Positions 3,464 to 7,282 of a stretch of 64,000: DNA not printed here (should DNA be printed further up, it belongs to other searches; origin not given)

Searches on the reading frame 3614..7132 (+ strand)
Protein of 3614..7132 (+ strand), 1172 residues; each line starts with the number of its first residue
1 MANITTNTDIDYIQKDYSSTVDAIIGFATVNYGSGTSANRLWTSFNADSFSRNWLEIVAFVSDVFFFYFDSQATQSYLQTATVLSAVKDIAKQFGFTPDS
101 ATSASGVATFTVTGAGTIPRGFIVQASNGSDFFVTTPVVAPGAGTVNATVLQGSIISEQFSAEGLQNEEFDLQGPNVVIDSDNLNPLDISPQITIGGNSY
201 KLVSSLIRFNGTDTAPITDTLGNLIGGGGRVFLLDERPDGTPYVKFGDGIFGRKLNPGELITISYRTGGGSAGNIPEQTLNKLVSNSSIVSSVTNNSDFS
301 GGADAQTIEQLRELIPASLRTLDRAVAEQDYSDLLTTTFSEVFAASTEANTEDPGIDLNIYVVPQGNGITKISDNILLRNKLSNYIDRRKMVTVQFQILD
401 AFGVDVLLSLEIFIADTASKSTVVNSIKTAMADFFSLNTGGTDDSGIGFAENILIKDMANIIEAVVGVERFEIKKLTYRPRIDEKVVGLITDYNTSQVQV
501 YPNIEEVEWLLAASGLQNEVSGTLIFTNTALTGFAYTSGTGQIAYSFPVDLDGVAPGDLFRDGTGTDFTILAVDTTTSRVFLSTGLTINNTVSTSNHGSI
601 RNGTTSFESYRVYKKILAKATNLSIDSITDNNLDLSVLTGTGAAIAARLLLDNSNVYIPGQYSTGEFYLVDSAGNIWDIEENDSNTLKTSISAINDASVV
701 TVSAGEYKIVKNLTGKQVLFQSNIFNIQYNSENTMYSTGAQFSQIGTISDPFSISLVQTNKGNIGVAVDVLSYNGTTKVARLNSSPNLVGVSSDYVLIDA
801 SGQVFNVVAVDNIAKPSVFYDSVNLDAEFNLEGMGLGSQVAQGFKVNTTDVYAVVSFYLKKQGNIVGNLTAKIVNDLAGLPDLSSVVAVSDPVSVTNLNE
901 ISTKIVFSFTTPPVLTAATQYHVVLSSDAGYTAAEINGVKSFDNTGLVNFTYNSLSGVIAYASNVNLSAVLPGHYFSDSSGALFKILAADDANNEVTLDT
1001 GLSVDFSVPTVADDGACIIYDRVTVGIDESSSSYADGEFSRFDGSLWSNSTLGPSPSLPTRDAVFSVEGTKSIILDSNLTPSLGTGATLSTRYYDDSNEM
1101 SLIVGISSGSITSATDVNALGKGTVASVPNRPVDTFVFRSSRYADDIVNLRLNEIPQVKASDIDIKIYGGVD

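Call 14: search_protein_families(library=phrogs, proteins=[window:3614-7132:+], max_evalue=0.001)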
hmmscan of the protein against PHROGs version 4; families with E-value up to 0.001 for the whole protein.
window:3614-7132:+ (1172 aa): 3 families
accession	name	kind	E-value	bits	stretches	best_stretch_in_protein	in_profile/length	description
phrog_219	-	tail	6.4e-35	121.8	1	70-436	57-426/598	baseplate wedge subunit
phrog_6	-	tail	4.1e-25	89.5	1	42-515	90-409/548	baseplate wedge subunit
phrog_1369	-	tail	5.5e-07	29.7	1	237-341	199-307/489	baseplate protein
